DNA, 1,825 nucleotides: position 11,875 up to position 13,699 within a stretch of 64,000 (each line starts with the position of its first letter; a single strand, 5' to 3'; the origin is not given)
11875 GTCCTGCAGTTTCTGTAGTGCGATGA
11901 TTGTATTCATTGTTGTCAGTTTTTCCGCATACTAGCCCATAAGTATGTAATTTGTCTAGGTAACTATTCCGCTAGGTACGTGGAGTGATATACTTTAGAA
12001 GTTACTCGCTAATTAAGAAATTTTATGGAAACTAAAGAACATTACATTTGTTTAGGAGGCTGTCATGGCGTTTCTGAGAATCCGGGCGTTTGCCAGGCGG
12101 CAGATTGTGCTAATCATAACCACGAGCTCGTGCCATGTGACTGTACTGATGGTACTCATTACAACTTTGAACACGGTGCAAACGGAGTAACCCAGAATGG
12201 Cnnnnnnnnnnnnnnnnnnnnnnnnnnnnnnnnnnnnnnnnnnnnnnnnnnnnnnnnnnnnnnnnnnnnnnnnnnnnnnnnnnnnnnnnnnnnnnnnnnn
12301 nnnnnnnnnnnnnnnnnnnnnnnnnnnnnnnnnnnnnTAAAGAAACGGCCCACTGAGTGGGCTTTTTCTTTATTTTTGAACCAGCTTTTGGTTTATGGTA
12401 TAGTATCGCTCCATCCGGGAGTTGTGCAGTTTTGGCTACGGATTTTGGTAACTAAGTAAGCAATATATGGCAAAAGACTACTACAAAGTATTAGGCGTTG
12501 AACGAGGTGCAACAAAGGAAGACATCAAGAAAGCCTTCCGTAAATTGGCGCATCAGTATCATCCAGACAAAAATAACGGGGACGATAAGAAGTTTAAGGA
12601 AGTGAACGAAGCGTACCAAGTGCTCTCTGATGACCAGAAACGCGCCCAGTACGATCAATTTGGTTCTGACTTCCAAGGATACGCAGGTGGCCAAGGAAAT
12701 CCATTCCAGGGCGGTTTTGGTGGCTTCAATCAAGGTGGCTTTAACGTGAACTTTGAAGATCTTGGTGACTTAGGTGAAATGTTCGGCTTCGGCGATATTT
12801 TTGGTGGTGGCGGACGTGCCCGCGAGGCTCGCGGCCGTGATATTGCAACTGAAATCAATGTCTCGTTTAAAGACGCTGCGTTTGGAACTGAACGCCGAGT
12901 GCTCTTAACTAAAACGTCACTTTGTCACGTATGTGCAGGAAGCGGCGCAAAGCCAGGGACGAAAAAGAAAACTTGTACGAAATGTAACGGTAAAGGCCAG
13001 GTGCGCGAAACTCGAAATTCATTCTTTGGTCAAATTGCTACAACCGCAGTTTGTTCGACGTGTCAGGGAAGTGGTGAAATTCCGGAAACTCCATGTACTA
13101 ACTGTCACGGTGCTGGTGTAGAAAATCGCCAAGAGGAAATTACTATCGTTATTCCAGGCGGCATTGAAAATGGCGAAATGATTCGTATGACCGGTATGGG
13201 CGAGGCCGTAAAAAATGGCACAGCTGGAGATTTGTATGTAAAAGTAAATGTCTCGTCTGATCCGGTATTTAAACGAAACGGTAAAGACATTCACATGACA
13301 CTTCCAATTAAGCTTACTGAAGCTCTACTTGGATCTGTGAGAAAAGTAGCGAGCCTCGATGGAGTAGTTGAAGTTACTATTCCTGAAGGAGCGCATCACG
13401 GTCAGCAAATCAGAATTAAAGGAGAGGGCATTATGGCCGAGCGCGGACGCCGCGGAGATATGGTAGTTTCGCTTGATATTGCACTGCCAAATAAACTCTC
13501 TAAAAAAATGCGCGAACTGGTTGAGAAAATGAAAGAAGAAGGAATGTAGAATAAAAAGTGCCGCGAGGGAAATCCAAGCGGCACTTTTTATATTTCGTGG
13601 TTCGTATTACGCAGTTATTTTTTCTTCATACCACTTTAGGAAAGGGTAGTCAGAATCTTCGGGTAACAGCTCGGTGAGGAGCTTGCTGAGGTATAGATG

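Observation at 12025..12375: Unannotated translationally coupled micro-ORF pair: a Cys/His-rich 59-aa protein and a Lys-rich 47-aa protein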

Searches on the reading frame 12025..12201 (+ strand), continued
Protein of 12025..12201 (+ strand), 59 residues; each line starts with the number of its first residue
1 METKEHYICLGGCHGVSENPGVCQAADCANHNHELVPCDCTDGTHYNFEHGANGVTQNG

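Call 51: fold_search(model_id=the predicted structure, library=pdb)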
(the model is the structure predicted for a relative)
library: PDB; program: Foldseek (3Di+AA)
matches with E <= 10: 15; with E <= 0.001: 0
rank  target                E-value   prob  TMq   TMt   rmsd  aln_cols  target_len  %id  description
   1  8p8u_RO               3.9e+00  0.07  0.35  0.39   3.5        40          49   10  Yeast 60S ribosomal subunit (released 2024-06-12)
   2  6n8m_z                4.1e+00  0.07  0.35  0.38   3.6        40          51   10  Cryo-EM structure of pre-Lsg1 (PL) pre-60S ribosomal subunit (released 2019-03-13)
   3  7oya_m1               4.8e+00  0.08  0.39  0.44   3.4        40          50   15  Cryo-EM structure of the 1 hpf zebrafish embryo 80S ribosome (released 2022-07-13)
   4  8ip8_JB               4.8e+00  0.08  0.39  0.43   3.1        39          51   15  Wheat 80S ribosome stalled on AUG-Stop boron dependently (released 2024-02-21)
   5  4typ_B                5.5e+00  0.02  0.26  0.10   3.8        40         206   20  Crystal structure of an adenylate kinase mutant--AKm1 (released 2014-11-26)
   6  1kk0                  5.9e+00  0.09  0.37  0.07   2.2        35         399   26  Structure of the large gamma subunit of initiation factor eIF2 from Pyrococcus abyssi (released 2002-04-10)
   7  5it7_mm               5.9e+00  0.07  0.38  0.41   3.5        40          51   12  Structure of the Kluyveromyces lactis 80S ribosome in complex with the cricket paralysis virus IRES and eEF2 (released 2016-05-18)
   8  5xy3_m                6.8e+00  0.06  0.39  0.43   3.7        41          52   17  Large subunit of Trichomonas vaginalis ribosome (released 2017-08-30)
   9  8c3a_CH               7.8e+00  0.06  0.39  0.43   3.3        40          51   15  Crystal structure of ailanthone bound to the Candida albicans 80S ribosome (released 2024-01-10)
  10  9qf4_Bg               8.4e+00  0.04  0.37  0.43   4.4        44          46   18  Structure of P. furiosus 70S ribosome grown at 95 degC (released 2025-11-05)
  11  9bh5_Cm               9.0e+00  0.06  0.39  0.43   3.1        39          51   13  High-resolution C. elegans 80S ribosome structure - class 1 (released 2024-09-04)
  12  8oj3_CH               9.7e+00  0.05  0.39  0.43   3.4        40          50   15  Crystal structure of the Candida albicans 80S ribosome in complex with geneticin G418 (rotated state) (released 2024-10-09)
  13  5aj0_Am               9.7e+00  0.04  0.38  0.43   3.4        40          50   15  Cryo electron microscopy of actively translating human polysomes (POST state). (released 2015-05-20)
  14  9e6q_Ag               9.7e+00  0.03  0.32  0.35   3.5        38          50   10  Cryo-EM structure of the Pyrobaculum calidifontis 50S ribosomal subunit in complex with Dri (released 2024-11-20)
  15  6i9e_H                9.7e+00  0.00  0.17  0.10   5.8        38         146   13  Thermophage P23-45 empty expanded capsid (released 2019-02-06)
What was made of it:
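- Tried and rejected: Foldseek against the PDB gave only E>3 hits, to eL40 (call 51).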

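Call 53: search_solved_structures(query=window:12025-12201:+, max_evalue=10, show_alignments=3)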
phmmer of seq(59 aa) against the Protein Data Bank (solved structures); distinct sequences matched with E-value up to 10: 1.
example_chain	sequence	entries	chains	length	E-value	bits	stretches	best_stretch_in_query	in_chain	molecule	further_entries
1x4x_A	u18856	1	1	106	0.62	14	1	22-52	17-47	Fibronectin type-III domain containing protein 3a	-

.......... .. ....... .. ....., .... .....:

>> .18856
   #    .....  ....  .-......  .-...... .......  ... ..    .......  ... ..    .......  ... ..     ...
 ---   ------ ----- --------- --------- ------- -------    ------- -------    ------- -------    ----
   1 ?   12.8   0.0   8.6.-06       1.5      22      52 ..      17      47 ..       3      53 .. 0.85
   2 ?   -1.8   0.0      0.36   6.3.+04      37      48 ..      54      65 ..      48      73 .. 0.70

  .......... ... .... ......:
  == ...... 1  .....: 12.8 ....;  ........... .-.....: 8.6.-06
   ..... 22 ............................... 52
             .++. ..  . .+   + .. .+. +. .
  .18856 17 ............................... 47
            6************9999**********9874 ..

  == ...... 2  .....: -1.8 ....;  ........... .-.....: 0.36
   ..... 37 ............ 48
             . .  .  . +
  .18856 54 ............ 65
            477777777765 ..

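Call 73: search_protein_families(library=pfam, proteins=[P0021, P0069, P0106, P0109, P0147, P0030, P0092, P0074, P0149, P0151], max_evalue=0.01)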
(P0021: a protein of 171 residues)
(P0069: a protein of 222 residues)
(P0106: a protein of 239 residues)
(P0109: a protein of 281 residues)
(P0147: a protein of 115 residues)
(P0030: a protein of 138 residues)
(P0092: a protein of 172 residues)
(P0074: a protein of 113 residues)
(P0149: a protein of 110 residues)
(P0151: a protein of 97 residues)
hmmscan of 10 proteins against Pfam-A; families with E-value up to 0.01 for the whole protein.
P0021 (171 aa): 1 family
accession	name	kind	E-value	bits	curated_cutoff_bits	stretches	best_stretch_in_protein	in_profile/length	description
PF01329.24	Pterin_4a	-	8.3e-27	93.6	26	1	92-171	13-90/91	Pterin 4 alpha carbinolamine dehydratase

P0069 (222 aa): 1 family
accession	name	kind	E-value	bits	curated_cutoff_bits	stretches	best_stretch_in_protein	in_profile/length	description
PF01965.30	DJ-1_PfpI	-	7.2e-30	104.4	26.6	1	51-217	1-163/165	DJ-1/PfpI family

P0106 (239 aa): 15 families
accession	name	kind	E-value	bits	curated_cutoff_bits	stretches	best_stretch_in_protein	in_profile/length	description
PF13671.12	AAA_33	-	2.8e-17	63.8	27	1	54-171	1-124/143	AAA domain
PF08433.16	KTI12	-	3.6e-13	50.1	22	1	54-190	3-139/271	Chromatin associated protein KTI12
PF13238.12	AAA_18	-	7.1e-09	36.6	29.4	1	56-173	2-119/128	AAA domain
PF06414.18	Zeta_toxin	-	1.7e-08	34.6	22.3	1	51-169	15-147/199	Zeta toxin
PF01591.24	6PF2K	-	1.9e-07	31.1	27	1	49-81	10-42/223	6-phosphofructo-2-kinase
PF13207.12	AAA_17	-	5.7e-06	27.1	27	1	59-165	2-122/136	AAA domain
PF00004.35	AAA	-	0.00016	22.6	21.2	1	56-132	2-73/131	ATPase family associated with various cellular activities (AAA)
PF24883.2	NPHP3_N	-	0.00029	21.5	24.8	1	43-77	13-47/164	Nephrocystin 3, N-terminal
PF00580.27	UvrD-helicase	-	0.00033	20.8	23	1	47-141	9-98/271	UvrD/REP helicase N-terminal domain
PF20720.3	nSTAND3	-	0.00088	19.4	27.2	1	40-78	5-43/155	Novel STAND NTPase 3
PF01202.28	SKI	-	0.0014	19.3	22.1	1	61-122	1-66/159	Shikimate kinase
PF13401.12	AAA_22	-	0.0056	17.4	27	1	54-149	7-90/130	AAA domain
PF25201.1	nSTAND6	-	0.0079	16.7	27.7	0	44-92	10-58/148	Novel STAND NTPase 6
PF13245.12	AAA_19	-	0.0088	16.7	25.1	0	47-82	7-41/134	AAA domain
PF13173.12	AAA_14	-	0.01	16.3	27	0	54-128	4-74/129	AAA domain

P0109 (281 aa): 1 family
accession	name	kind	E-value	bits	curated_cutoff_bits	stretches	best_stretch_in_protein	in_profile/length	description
PF23951.1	DUF7282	-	1.4e-14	54.6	27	1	180-279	3-110/112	Domain of unknown function (DUF7282)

P0147 (115 aa): 19 families
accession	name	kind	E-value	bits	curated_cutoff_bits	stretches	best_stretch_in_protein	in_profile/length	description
PF13671.12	AAA_33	-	1.8e-09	38.5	27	1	52-106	1-54/143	AAA domain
PF13238.12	AAA_18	-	1.3e-06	29.3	29.4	1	53-97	1-44/128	AAA domain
PF00004.35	AAA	-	5.7e-05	24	21.2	1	53-103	1-52/131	ATPase family associated with various cellular activities (AAA)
PF13207.12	AAA_17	-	6.3e-05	23.7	27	1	56-106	1-51/136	AAA domain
PF06414.18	Zeta_toxin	-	0.00043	20.2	22.3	1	47-87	13-57/199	Zeta toxin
PF13401.12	AAA_22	-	0.00067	20.4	27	1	49-75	4-30/130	AAA domain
PF13521.12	AAA_28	-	0.00071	20.3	27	1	53-88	2-35/164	AAA domain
PF01591.24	6PF2K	-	0.00073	19.4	27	1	47-80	10-43/223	6-phosphofructo-2-kinase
PF13191.12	AAA_16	-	0.001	20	32.6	1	49-75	23-49/167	AAA ATPase domain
PF07728.20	AAA_5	-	0.0014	19.1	22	1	53-75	2-24/139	AAA domain (dynein-related subfamily)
PF08433.16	KTI12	-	0.0017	18.4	22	1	52-85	3-36/271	Chromatin associated protein KTI12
PF01202.28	SKI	-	0.0019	18.8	22.1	1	59-113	1-59/159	Shikimate kinase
PF00931.28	NB-ARC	-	0.0035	17.1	23.5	1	42-74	10-42/248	NB-ARC domain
PF00005.33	ABC_tran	-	0.0043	18.1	25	1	53-91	14-52/137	ABC transporter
PF01078.27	Mg_chelatase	-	0.0046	16.8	20.3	1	53-94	25-67/207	Magnesium chelatase, subunit ChlI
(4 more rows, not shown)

P0030 (138 aa): 0 families

P0092 (172 aa): 0 families

P0074 (113 aa): 0 families

P0149 (110 aa): 0 families

P0151 (97 aa): 0 families
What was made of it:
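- On HMBD (Pfam PF19335): The fusions found are to Pterin_4a, DJ-1, AAA_33, DUF7282 and TM segments (call 73).
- The domain is fused to Pterin_4a, DJ-1, kinase and DUF7282 domains (call 73).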

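Call 75: list_cluster_members(proteins=[P0034, P0043, P0053, P0063, P0084, P0097, P0115, P0134, P0140, P0168])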
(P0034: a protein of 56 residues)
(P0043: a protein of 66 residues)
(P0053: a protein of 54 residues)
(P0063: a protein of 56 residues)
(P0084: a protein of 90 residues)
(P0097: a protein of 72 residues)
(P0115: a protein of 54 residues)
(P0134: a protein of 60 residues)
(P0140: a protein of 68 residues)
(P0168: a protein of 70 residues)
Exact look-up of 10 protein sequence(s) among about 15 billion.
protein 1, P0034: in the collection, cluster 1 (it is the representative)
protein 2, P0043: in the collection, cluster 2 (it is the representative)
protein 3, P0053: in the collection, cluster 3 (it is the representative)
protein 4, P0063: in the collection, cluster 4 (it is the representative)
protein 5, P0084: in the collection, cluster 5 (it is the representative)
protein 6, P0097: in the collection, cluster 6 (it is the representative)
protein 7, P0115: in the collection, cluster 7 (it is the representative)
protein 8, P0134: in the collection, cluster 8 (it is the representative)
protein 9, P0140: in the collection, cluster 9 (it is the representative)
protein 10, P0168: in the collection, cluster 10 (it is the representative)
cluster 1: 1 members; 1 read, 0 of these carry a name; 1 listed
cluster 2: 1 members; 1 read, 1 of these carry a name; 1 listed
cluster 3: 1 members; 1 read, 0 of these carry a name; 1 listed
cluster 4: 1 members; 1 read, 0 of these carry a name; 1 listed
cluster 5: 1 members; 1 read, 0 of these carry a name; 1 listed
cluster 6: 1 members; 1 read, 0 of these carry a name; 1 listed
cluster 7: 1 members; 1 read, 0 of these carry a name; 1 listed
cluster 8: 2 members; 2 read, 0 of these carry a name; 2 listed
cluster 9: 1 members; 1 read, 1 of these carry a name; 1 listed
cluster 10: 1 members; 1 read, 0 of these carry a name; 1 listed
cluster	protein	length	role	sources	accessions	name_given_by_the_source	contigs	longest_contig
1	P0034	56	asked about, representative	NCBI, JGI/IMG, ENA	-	-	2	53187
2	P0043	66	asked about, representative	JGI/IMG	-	hypothetical protein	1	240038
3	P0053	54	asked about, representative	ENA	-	-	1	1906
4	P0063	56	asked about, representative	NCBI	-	-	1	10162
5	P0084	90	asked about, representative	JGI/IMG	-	-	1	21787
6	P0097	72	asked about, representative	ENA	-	-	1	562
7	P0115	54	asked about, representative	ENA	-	-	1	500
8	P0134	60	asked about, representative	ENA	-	-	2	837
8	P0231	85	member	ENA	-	-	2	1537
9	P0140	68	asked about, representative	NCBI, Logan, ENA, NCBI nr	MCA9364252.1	hypothetical protein KC727_03470 [Candidatus Kaiserbacteria bacterium] | hypothetical protein [Candidatus Kaiserbacteria bacterium]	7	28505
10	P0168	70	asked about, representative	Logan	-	-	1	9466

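Call 94: find_related_loci(query=A1, collection=viral_contigs, flank=2000)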
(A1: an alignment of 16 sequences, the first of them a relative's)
Query A1 (59 aa) in viral_contigs; peptide patterns used: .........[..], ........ (x = any residue, [..] = any of these).
10 stretches matched a pattern, but none encodes a relative of the query by tblastn (E <= 1e-3).

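Call 96: search_protein_families(library=phrogs, proteins=[window:12025-12201:+], max_evalue=1)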
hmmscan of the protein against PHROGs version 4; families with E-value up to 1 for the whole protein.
seq(59 aa): 0 families

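Call 97: search_protein_families(library=padloc, proteins=[window:12025-12201:+], max_evalue=1)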
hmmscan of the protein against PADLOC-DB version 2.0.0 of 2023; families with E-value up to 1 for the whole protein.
seq(59 aa): 0 families
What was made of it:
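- No PADLOC or TA-family hit (call 97).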

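Call 101: search_protein_families(library=ncbifam, alignment_id=A4, max_evalue=1)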
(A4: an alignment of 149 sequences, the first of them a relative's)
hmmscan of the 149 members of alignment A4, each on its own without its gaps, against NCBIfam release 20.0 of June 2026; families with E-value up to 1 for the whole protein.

A. member 1, P0001 (59 aa): 0 families

B. families by the number of members that match (of 149 scanned): 8 families
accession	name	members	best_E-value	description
NF047972.1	lamb_exclu_cor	2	0.04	phage exclusion lipoprotein Cor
TIGR00373.1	TIGR00373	1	0.035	transcription factor E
TIGR03630.1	uS17_arch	1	0.063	30S ribosomal protein S17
TIGR01562.1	FdhE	1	0.075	formate dehydrogenase accessory protein FdhE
TIGR01392.2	MetX_acetyl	1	0.12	homoserine O-acetyltransferase MetX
NF053791.1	BMC_CsoS1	1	0.19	alpha-carboxysome major shell protein CsoS1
NF001688.0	PRK00448.1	1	0.27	PolC-type DNA polymerase III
TIGR01405.1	polC_Gram_pos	1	0.48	DNA polymerase III subunit alpha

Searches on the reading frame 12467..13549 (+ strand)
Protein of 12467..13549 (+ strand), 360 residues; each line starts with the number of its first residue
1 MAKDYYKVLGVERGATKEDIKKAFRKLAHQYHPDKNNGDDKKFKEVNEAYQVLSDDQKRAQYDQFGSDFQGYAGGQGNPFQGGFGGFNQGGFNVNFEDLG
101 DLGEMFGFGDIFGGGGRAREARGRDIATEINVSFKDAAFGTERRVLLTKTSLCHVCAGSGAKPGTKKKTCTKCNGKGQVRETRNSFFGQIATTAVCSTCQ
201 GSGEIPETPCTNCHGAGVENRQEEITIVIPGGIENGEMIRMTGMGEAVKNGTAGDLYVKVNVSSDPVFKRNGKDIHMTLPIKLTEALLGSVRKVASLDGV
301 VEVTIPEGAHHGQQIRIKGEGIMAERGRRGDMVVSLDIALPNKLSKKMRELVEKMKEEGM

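Call 91: search_protein_families(library=pfam, proteins=[window:12467-13549:+], max_evalue=0.0001)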
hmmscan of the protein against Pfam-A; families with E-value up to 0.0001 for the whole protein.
window:12467-13549:+ (360 aa): 3 families
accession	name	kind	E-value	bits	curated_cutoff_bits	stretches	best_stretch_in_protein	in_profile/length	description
PF01556.23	DnaJ_C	-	9.1e-41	139.9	26.6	1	127-341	2-152/152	DnaJ C terminal domain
PF00226.36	DnaJ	-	8.1e-27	93.6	27.8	1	4-63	1-63/63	DnaJ domain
PF00684.25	DnaJ_CXXCXGXG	-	6e-16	58.9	32.7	1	153-217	1-65/65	DnaJ central domain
